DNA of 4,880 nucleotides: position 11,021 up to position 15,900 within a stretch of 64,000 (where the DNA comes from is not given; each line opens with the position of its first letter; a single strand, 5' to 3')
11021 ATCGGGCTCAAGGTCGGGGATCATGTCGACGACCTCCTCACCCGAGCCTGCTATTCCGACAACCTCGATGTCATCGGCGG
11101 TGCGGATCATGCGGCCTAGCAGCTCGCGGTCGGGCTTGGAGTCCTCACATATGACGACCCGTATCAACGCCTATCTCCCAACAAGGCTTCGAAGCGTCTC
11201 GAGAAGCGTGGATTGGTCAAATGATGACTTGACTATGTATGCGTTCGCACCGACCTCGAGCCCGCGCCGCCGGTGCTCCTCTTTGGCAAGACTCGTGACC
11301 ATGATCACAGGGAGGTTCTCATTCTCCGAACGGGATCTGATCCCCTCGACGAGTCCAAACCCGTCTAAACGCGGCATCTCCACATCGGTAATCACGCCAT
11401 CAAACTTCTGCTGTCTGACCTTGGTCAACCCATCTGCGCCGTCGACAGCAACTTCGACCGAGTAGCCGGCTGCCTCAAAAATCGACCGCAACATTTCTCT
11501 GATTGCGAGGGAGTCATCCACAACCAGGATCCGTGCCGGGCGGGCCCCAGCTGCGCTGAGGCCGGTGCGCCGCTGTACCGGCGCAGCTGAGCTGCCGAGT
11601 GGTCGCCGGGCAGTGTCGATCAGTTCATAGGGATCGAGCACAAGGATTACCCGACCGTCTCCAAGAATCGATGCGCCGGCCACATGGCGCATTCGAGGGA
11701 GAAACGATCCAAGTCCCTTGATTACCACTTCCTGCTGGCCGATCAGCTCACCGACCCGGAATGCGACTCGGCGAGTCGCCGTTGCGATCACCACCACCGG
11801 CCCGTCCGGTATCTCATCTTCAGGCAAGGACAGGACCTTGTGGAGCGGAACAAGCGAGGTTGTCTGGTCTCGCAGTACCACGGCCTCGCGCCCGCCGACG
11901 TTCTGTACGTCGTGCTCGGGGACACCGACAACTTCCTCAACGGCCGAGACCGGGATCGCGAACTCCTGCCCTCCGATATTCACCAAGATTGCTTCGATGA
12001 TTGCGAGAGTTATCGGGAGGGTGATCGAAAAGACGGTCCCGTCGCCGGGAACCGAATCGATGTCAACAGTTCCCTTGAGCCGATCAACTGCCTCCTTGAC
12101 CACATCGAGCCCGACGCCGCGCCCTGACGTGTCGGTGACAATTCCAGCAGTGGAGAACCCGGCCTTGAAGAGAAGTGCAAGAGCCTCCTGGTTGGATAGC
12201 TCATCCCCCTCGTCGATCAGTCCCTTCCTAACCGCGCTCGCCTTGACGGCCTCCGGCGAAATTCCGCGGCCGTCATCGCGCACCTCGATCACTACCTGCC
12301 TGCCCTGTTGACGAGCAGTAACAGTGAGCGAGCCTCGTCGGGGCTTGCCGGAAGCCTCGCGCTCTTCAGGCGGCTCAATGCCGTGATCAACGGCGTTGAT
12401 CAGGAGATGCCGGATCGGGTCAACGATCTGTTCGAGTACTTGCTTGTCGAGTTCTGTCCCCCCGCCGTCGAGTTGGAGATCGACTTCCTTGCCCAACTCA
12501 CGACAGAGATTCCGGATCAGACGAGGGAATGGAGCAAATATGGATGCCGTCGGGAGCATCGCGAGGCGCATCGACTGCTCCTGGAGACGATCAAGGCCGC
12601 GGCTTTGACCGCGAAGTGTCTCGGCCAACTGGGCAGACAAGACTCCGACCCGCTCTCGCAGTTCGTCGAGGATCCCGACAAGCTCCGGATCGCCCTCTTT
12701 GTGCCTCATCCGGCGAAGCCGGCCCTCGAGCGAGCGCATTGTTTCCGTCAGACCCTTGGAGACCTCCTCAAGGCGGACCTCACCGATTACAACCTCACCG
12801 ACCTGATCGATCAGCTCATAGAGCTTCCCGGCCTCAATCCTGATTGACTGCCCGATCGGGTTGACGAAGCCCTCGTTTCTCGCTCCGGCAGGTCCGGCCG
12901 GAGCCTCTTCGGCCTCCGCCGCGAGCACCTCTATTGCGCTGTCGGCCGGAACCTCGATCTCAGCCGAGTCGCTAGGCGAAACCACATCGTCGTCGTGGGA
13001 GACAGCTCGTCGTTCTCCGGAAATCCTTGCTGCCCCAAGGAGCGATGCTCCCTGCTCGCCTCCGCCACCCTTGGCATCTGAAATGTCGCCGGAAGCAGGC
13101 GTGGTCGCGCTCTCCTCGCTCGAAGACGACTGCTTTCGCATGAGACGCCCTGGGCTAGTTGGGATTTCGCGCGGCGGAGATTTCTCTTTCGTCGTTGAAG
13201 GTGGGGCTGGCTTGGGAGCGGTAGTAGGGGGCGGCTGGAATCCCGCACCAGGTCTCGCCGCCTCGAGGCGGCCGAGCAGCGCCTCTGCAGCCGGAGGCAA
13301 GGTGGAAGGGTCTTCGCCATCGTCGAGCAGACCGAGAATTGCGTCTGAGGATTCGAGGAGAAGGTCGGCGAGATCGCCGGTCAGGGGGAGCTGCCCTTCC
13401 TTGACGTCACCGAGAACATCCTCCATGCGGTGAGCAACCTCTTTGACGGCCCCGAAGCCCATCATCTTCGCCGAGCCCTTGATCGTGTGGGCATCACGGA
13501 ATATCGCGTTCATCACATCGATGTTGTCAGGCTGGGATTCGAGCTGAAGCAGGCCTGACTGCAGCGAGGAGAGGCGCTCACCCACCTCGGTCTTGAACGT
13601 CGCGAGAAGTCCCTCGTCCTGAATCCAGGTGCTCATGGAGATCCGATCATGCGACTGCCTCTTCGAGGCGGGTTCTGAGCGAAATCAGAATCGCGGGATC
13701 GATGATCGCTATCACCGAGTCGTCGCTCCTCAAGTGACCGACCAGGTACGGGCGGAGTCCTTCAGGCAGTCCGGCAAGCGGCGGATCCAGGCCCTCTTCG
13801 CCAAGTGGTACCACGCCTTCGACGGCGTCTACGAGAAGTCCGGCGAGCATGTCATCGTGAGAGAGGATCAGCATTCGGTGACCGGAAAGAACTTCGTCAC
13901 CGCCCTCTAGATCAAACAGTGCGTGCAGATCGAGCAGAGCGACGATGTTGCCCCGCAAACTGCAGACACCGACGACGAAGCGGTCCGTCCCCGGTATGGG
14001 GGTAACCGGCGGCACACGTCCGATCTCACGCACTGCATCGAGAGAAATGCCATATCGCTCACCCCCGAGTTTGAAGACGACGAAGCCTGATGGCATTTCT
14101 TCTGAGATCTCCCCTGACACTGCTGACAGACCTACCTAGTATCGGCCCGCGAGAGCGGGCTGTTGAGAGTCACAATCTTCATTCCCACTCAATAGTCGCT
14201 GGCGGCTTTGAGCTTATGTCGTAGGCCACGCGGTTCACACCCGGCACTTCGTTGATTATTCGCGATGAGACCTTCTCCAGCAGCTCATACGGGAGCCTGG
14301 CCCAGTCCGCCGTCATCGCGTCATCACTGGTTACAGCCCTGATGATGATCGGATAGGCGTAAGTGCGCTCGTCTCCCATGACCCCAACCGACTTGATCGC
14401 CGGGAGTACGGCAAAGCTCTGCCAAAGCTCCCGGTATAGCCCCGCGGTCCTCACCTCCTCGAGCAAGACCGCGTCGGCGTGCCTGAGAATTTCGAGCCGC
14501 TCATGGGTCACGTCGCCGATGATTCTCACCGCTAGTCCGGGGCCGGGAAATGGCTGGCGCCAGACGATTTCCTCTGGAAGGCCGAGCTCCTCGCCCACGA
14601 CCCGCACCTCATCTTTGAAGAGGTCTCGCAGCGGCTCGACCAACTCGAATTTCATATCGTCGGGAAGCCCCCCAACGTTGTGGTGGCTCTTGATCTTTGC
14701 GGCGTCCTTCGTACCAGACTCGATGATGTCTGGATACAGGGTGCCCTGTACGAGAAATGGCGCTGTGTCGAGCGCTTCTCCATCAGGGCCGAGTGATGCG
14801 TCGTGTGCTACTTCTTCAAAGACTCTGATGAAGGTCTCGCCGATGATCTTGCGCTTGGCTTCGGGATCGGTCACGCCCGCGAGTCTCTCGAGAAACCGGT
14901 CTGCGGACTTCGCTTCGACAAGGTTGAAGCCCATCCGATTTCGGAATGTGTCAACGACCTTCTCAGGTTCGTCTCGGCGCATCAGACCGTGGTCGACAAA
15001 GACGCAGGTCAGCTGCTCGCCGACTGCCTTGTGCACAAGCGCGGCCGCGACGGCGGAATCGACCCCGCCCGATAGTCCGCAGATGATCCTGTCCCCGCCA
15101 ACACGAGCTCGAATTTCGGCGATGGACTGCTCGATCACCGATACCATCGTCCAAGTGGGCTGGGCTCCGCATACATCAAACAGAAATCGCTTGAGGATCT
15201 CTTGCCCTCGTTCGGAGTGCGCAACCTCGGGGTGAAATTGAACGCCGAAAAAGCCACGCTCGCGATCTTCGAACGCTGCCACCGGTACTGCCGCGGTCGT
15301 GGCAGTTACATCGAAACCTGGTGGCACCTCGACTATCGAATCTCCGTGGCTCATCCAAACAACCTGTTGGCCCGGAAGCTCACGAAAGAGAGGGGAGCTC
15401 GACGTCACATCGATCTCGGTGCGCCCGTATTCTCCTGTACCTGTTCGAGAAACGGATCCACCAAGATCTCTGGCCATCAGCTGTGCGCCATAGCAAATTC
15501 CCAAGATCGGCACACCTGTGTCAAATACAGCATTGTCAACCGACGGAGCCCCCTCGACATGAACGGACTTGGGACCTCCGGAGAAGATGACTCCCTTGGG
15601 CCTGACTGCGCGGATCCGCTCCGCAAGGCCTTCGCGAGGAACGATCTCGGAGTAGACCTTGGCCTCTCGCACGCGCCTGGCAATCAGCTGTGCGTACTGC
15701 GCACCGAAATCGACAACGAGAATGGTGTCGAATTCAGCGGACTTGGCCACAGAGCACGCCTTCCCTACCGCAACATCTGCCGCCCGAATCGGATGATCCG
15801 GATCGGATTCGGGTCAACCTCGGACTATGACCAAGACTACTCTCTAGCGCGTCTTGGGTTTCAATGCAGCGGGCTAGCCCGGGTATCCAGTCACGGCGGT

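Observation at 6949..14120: Six-gene chemosensory operon with Frz-like architecture but no receptor (MCP) and no stand-alone CheY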

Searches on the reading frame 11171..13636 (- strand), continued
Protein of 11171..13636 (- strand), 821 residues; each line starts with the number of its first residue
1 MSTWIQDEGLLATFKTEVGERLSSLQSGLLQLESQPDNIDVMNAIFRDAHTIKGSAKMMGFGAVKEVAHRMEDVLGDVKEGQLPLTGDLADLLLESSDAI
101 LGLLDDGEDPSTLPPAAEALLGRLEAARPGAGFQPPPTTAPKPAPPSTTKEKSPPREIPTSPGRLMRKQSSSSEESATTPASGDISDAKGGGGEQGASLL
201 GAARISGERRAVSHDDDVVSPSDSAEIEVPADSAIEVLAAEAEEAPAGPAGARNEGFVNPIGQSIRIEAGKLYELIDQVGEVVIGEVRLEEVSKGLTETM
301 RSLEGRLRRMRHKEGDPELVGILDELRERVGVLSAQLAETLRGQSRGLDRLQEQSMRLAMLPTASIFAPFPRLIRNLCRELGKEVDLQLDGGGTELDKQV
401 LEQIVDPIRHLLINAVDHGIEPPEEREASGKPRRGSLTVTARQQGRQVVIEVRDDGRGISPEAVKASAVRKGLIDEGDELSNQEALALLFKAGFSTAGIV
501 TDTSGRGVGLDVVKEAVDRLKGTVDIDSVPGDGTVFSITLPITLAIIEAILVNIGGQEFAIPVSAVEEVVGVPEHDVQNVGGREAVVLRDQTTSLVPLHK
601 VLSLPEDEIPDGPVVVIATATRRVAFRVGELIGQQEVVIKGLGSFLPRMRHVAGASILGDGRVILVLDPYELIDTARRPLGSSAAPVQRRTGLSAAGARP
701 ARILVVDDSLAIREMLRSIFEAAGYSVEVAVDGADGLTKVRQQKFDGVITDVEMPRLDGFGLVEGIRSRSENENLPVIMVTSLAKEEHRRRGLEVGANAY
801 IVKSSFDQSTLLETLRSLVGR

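Call 43: find_encoding_contigs(protein=P0245, flank=10000, max_places=6)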
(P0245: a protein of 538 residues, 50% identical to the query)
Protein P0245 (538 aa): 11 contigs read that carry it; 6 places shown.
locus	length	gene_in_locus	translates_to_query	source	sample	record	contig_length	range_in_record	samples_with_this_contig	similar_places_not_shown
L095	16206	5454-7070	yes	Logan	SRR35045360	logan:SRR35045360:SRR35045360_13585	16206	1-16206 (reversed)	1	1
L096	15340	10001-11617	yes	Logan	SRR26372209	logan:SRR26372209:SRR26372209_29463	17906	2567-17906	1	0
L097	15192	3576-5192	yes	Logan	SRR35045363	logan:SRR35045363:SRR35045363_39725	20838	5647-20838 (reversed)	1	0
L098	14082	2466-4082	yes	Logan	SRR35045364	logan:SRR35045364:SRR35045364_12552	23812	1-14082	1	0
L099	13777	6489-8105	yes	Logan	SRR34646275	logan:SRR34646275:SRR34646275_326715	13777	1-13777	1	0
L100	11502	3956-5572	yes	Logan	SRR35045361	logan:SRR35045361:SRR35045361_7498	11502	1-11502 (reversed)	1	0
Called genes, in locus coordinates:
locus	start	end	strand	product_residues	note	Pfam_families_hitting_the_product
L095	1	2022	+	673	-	?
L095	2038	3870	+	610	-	PF13292:DXP_synthase_N, PF02779:Transket_pyr, PF02780:Transketolase_C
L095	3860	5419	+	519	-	PF02065:Melibiase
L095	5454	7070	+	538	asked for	PF00015:MCPsignal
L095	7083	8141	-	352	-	PF00512:HisKA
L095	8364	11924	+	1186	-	PF02811:PHP, PF07733:DNA_pol3_alpha, PF17657:DNA_pol3_finger, PF14579:HHH_6, PF01336:tRNA_anti-codon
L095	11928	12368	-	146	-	PF01643:Acyl-ACP_TE (weak), PF13279:4HBT_2, PF03061:4HBT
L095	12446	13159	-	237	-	-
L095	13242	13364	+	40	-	-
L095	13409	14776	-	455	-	PF25967:RND-MFP_C (weak)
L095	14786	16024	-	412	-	PF12704:MacB_PCD, PF02687:FtsX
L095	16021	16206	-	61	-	?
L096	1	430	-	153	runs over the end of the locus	PF02082:Rrf2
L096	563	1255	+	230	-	PF01507:PAPS_reduct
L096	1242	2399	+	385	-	PF14306:PUA_2, PF01747:ATP-sulfurylase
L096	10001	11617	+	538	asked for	PF00015:MCPsignal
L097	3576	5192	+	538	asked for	PF00015:MCPsignal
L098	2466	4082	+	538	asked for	PF00015:MCPsignal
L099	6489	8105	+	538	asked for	PF00015:MCPsignal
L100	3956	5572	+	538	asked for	PF00015:MCPsignal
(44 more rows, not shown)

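Call 44: list_cluster_members(proteins=[P0245, P0246, P0247, P0248, P0244, P0001, P0002, P0004])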
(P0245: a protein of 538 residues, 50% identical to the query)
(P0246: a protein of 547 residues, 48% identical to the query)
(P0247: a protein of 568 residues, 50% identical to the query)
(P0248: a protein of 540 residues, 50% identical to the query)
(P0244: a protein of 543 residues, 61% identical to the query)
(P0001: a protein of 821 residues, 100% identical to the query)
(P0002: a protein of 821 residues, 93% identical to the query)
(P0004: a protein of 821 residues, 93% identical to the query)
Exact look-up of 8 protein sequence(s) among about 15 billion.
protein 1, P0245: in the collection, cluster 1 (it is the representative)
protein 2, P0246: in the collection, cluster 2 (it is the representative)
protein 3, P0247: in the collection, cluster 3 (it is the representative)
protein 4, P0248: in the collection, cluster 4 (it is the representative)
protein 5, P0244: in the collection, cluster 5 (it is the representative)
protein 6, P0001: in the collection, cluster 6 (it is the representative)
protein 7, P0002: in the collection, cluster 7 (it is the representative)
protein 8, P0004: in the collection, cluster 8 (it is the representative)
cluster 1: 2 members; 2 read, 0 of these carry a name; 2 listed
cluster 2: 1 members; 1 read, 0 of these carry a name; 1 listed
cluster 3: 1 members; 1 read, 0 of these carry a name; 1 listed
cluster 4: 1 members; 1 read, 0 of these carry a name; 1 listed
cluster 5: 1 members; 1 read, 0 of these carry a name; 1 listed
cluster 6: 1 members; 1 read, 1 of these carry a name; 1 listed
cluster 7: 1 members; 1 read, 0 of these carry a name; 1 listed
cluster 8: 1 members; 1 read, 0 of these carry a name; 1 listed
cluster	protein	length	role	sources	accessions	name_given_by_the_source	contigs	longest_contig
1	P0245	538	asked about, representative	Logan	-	-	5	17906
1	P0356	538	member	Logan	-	-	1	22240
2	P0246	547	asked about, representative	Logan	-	-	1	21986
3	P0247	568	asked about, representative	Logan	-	-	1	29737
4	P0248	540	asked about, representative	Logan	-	-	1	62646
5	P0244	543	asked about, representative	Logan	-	-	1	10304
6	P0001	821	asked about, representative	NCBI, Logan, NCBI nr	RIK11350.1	MAG: hypothetical protein DCC49_00095 [Acidobacteria bacterium] | MAG: hypothetical protein DCC49_00095 [Acidobacteriota bacterium]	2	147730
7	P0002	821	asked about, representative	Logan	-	-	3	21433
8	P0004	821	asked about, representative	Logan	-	-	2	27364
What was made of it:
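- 11171..13636 (-): cheA-REC hybrid kinase: P1 (His50 in HTIKGS), a Pro-rich linker with no P2, P3, P4, P5 and a C-terminal receiver (Asp751). This is RIK11350.1, locus tag DCC49_00095 (call 44).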

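Call 45: find_encoding_contigs(protein=P0356, flank=10000, max_places=3)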
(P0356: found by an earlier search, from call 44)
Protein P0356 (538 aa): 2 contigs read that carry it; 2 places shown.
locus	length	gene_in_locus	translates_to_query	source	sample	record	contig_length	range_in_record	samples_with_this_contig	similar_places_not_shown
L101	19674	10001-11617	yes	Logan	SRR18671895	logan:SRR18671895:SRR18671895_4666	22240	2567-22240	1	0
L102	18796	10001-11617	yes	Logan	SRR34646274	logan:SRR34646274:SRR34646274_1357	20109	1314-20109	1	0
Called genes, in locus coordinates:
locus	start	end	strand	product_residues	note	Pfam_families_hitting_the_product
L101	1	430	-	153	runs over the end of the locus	PF02082:Rrf2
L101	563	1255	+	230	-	PF01507:PAPS_reduct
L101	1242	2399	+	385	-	PF14306:PUA_2, PF01747:ATP-sulfurylase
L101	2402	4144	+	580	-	PF03460:NIR_SIR_ferr, PF01077:NIR_SIR, PF03460:NIR_SIR_ferr, PF01077:NIR_SIR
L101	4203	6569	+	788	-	PF00122:E1-E2_ATPase, PF00702:Hydrolase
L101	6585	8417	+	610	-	PF13292:DXP_synthase_N, PF02779:Transket_pyr, PF02780:Transketolase_C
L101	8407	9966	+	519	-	PF02065:Melibiase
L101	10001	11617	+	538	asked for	PF00015:MCPsignal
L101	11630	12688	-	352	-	PF00512:HisKA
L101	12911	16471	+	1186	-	PF02811:PHP, PF07733:DNA_pol3_alpha, PF17657:DNA_pol3_finger, PF14579:HHH_6, PF01336:tRNA_anti-codon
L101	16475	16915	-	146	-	PF01643:Acyl-ACP_TE (weak), PF13279:4HBT_2, PF03061:4HBT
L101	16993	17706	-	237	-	-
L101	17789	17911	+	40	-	-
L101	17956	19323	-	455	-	PF25967:RND-MFP_C (weak)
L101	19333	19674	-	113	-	?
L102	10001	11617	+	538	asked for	PF00015:MCPsignal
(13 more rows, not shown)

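Call 47: find_encoding_contigs(protein=P0246, flank=10000, max_places=4)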
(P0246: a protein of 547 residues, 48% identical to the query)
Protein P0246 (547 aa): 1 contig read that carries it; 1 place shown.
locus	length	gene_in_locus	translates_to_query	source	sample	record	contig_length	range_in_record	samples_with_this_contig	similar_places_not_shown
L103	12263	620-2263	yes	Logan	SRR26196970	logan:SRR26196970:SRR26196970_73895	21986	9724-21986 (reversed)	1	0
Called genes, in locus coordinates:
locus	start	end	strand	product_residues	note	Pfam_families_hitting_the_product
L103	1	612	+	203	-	?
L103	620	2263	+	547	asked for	PF00015:MCPsignal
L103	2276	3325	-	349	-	PF00512:HisKA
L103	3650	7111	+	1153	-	PF02811:PHP, PF07733:DNA_pol3_alpha, PF17657:DNA_pol3_finger, PF14579:HHH_6, PF01336:tRNA_anti-codon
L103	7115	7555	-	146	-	PF20791:Acyl-ACP_TE_C (faint), PF01643:Acyl-ACP_TE (weak), PF13279:4HBT_2, PF03061:4HBT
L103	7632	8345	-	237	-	-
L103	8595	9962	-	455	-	PF25967:RND-MFP_C (faint)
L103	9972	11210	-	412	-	PF12704:MacB_PCD, PF02687:FtsX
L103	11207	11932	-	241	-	PF00005:ABC_tran, PF02463:SMC_N (faint), PF13304:AAA_21 (weak)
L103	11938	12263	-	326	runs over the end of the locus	PF00364:Biotin_lipoyl (weak), PF25967:RND-MFP_C, PF25989:YknX_C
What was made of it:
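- Tried and rejected: I inspected cluster members (call 44) and looked up P0245, P0356 and P0246 (calls 43, 45, 47).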

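Call 61: search_protein_families(library=pfam, proteins=[P0245, P0134], max_evalue=0.001)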
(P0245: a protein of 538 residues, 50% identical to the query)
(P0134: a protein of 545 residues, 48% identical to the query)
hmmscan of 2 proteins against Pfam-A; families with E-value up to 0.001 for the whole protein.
P0245 (538 aa): 1 family
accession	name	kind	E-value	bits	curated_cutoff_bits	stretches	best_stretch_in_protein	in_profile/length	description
PF00015.26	MCPsignal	-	9.1e-46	156.3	34.6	1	320-501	3-170/172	Methyl-accepting chemotaxis protein (MCP) signalling domain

P0134 (545 aa): 1 family
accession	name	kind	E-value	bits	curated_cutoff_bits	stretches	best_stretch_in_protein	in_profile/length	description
PF00015.26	MCPsignal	-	2.2e-43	148.5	34.6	1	328-509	3-170/172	Methyl-accepting chemotaxis protein (MCP) signalling domain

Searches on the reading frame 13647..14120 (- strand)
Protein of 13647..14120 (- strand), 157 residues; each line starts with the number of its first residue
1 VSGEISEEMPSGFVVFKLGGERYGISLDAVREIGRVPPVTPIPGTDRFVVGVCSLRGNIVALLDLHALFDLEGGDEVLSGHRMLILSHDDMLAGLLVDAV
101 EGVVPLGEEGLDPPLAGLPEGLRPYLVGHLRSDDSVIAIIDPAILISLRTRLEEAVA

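Call 3: search_protein_families(library=pfam, proteins=[window:13647-14120:-], max_evalue=0.01)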
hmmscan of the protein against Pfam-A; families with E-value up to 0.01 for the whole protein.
window:13647-14120:- (157 aa): 1 family
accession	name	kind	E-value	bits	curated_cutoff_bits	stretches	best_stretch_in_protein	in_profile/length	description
PF01584.24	CheW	-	3.7e-32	111.3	23.5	1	13-147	2-135/138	CheW-like domain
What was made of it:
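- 13647..14120 (-): cheW1, the coupling protein just upstream of cheA. Pfam CheW, 111 bits (call 3).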

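Call 25: search_protein_families(library=ncbifam, proteins=[window:13647-14120:-], max_evalue=0.001)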
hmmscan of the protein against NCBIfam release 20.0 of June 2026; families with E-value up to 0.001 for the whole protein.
window:13647-14120:- (157 aa): 1 family
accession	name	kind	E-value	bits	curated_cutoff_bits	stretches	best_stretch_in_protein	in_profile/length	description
NF007903.0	PRK10612.1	equivalog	5.4e-13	49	260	1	6-113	12-118/167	chemotaxis protein CheW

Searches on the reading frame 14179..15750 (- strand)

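Call 3: search_protein_families(library=pfam, proteins=[window:14179-15750:-], max_evalue=0.01)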
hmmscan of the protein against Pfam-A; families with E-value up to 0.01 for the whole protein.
window:14179-15750:- (523 aa): 8 families
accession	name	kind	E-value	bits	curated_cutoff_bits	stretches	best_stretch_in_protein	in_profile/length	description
PF00958.27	GMP_synt_C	-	1.4e-45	153.7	27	1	431-522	1-92/92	GMP synthase C terminal domain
PF00117.34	GATase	-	1.6e-43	149.1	22.8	1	11-192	1-189/190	Glutamine amidotransferase class-I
PF07722.19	Peptidase_C26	-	2.1e-11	44.5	20.5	1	74-175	100-219/219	Peptidase C26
PF02540.23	NAD_synthase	-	2e-09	37.4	21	1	204-251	3-51/242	NAD synthase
PF03054.22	tRNA_Me_trans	-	3.3e-05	24.1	20.6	1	221-253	2-33/202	tRNA methyl transferase HUP domain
PF06508.19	QueC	-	0.00058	19.9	22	1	222-394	2-178/210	Queuosine biosynthesis protein QueC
PF01507.26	PAPS_reduct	-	0.0018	18.7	22.5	1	223-297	3-75/175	Phosphoadenosine phosphosulfate reductase domain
PF01171.26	ATP_bind_3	-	0.009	16.2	27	0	222-278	2-62/182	PP-loop family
